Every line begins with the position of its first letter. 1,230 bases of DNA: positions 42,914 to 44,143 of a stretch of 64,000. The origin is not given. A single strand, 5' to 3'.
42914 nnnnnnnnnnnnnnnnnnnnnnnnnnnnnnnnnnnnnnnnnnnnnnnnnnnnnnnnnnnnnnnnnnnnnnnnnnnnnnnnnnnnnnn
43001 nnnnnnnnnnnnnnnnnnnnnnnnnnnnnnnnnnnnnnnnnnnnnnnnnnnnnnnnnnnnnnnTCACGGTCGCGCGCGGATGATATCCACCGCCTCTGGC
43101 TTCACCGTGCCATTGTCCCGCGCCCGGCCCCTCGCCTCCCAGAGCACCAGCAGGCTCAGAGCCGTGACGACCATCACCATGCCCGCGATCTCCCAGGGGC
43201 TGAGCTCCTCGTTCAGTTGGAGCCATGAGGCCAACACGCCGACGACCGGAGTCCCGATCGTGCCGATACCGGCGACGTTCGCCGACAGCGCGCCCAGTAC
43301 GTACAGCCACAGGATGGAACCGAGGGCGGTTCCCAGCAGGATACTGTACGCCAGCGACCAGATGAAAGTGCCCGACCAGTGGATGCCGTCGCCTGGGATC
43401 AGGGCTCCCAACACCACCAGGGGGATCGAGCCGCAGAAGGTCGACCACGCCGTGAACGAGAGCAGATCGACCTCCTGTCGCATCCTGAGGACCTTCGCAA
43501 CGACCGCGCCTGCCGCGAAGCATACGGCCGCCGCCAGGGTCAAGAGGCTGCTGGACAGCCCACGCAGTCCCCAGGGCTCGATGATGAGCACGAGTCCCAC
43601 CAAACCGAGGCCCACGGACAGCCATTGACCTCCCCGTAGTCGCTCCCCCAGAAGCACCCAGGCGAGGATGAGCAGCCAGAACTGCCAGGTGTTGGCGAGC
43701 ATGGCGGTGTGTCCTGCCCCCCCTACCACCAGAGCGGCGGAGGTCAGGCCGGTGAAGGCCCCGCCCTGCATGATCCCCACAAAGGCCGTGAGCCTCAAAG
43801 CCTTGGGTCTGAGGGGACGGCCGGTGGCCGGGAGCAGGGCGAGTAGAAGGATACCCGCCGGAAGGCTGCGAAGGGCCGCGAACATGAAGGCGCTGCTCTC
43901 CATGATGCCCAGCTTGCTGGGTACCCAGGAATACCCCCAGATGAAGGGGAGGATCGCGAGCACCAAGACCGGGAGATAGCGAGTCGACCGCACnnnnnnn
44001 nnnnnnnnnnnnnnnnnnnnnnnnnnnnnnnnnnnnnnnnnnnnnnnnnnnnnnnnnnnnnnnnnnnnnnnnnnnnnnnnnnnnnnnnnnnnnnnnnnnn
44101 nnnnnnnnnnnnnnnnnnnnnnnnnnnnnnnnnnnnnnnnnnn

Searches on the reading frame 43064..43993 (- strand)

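Call 40: search_protein_families(library=ncbifam, proteins=[window:43064-43993:-], max_evalue=0.00001)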
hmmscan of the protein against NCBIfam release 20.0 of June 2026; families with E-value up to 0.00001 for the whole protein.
window:43064-43993:- (309 aa): 3 families
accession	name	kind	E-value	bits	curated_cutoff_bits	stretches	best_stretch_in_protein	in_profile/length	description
TIGR00950.1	2A78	equivalog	8.2e-23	81.2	230.2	1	19-278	1-262/264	carboxylate/amino acid/amine transporter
NF008432.0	PRK11272.1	equivalog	3e-15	56.2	270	1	6-285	8-288/294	drug/metabolite exporter YedA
NF008523.0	PRK11453.1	equivalog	2.1e-14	53.9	472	1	12-283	8-286/299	O-acetylserine/cysteine exporter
